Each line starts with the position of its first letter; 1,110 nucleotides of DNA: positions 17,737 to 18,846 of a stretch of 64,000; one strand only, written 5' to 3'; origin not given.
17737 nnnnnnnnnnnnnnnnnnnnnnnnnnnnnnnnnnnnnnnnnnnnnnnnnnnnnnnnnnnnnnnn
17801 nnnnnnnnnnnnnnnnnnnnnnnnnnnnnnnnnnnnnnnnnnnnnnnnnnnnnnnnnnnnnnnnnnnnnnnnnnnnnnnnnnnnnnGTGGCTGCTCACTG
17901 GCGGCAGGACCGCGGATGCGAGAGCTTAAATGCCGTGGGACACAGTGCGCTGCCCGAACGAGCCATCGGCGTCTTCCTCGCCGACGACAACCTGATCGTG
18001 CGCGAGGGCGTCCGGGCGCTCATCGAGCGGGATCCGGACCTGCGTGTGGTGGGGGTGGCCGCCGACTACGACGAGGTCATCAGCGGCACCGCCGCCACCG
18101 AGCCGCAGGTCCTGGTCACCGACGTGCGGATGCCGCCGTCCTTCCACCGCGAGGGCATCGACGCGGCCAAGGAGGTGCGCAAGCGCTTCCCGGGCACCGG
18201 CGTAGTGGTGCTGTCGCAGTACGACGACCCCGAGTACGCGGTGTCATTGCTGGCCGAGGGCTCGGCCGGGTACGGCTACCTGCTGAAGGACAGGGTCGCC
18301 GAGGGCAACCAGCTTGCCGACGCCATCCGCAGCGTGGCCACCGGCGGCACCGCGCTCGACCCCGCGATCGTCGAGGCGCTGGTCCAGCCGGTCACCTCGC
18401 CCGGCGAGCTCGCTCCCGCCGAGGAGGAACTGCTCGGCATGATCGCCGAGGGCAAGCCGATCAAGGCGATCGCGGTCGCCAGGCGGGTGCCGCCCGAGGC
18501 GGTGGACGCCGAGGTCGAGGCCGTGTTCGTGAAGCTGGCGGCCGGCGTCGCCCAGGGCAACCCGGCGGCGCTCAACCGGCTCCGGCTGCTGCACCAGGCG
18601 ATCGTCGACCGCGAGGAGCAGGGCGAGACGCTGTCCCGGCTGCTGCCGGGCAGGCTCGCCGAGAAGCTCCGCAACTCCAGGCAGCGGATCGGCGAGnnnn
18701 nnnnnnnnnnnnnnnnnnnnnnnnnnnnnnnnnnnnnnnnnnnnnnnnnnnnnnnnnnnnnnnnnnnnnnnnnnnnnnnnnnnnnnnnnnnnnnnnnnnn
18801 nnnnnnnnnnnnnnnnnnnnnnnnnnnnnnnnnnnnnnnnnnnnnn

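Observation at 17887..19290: Three-domain response regulator: receiver, LuxR-type HTH and class III adenylyl cyclase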

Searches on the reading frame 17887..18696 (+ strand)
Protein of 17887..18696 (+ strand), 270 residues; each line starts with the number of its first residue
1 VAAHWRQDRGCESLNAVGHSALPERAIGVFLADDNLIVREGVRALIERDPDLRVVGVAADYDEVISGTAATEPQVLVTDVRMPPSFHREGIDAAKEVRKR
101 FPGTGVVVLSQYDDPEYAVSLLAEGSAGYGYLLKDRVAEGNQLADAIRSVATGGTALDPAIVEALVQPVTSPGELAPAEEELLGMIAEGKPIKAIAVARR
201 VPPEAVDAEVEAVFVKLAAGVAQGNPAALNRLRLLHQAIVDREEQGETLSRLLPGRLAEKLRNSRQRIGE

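Call 9: search_solved_structures(query=window:17887-18696:+, show_alignments=5, max_evalue=0.001)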
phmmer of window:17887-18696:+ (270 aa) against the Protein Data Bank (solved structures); distinct sequences matched with E-value up to 0.001: 31.
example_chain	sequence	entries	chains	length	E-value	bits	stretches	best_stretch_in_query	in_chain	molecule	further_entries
3c3w_A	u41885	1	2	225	9.2e-18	67.9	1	27-217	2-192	TWO COMPONENT TRANSCRIPTIONAL REGULATORY PROTEIN DEVR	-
4ldz_A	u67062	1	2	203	1.9e-15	60.4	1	27-209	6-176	Transcriptional regulatory protein DesR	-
5hev_A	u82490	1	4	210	2.7e-15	59.8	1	27-218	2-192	Response regulator protein VraR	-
1a04_A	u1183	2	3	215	2.9e-15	59.7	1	28-214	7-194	NITRATE/NITRITE RESPONSE REGULATOR PROTEIN NARL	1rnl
4yn8_A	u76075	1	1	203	1.1e-13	54.6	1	26-219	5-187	Response regulator ChrA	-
5o8y_A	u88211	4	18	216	2.8e-13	53.2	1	28-232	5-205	Transcriptional regulatory protein RcsB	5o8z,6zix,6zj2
5vxn_A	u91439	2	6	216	3.2e-13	53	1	28-218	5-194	Transcriptional regulatory protein RcsB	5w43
6eo2_A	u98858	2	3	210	3.7e-13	52.8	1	28-218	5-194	Transcriptional regulatory protein RcsB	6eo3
3cz5_A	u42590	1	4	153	1.3e-12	51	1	29-167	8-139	Two-component response regulator, LuxR family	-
7ve6_A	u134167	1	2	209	8.8e-12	48.3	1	27-218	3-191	Response regulator protein VraR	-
4gvp_A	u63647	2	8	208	1e-11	48.1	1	27-218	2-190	Response regulator protein vraR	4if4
4le0_A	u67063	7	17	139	1.4e-11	47.6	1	27-165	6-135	Transcriptional regulatory protein DesR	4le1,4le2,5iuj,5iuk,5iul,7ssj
7ssi_C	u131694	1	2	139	2.7e-11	46.7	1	27-165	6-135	Transcriptional regulatory protein DesR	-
5i4c_A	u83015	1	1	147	7.5e-10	42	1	28-134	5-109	Transcriptional regulatory protein RcsB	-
6zii_B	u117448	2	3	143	1.1e-09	41.5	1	28-122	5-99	Transcriptional regulatory protein RcsB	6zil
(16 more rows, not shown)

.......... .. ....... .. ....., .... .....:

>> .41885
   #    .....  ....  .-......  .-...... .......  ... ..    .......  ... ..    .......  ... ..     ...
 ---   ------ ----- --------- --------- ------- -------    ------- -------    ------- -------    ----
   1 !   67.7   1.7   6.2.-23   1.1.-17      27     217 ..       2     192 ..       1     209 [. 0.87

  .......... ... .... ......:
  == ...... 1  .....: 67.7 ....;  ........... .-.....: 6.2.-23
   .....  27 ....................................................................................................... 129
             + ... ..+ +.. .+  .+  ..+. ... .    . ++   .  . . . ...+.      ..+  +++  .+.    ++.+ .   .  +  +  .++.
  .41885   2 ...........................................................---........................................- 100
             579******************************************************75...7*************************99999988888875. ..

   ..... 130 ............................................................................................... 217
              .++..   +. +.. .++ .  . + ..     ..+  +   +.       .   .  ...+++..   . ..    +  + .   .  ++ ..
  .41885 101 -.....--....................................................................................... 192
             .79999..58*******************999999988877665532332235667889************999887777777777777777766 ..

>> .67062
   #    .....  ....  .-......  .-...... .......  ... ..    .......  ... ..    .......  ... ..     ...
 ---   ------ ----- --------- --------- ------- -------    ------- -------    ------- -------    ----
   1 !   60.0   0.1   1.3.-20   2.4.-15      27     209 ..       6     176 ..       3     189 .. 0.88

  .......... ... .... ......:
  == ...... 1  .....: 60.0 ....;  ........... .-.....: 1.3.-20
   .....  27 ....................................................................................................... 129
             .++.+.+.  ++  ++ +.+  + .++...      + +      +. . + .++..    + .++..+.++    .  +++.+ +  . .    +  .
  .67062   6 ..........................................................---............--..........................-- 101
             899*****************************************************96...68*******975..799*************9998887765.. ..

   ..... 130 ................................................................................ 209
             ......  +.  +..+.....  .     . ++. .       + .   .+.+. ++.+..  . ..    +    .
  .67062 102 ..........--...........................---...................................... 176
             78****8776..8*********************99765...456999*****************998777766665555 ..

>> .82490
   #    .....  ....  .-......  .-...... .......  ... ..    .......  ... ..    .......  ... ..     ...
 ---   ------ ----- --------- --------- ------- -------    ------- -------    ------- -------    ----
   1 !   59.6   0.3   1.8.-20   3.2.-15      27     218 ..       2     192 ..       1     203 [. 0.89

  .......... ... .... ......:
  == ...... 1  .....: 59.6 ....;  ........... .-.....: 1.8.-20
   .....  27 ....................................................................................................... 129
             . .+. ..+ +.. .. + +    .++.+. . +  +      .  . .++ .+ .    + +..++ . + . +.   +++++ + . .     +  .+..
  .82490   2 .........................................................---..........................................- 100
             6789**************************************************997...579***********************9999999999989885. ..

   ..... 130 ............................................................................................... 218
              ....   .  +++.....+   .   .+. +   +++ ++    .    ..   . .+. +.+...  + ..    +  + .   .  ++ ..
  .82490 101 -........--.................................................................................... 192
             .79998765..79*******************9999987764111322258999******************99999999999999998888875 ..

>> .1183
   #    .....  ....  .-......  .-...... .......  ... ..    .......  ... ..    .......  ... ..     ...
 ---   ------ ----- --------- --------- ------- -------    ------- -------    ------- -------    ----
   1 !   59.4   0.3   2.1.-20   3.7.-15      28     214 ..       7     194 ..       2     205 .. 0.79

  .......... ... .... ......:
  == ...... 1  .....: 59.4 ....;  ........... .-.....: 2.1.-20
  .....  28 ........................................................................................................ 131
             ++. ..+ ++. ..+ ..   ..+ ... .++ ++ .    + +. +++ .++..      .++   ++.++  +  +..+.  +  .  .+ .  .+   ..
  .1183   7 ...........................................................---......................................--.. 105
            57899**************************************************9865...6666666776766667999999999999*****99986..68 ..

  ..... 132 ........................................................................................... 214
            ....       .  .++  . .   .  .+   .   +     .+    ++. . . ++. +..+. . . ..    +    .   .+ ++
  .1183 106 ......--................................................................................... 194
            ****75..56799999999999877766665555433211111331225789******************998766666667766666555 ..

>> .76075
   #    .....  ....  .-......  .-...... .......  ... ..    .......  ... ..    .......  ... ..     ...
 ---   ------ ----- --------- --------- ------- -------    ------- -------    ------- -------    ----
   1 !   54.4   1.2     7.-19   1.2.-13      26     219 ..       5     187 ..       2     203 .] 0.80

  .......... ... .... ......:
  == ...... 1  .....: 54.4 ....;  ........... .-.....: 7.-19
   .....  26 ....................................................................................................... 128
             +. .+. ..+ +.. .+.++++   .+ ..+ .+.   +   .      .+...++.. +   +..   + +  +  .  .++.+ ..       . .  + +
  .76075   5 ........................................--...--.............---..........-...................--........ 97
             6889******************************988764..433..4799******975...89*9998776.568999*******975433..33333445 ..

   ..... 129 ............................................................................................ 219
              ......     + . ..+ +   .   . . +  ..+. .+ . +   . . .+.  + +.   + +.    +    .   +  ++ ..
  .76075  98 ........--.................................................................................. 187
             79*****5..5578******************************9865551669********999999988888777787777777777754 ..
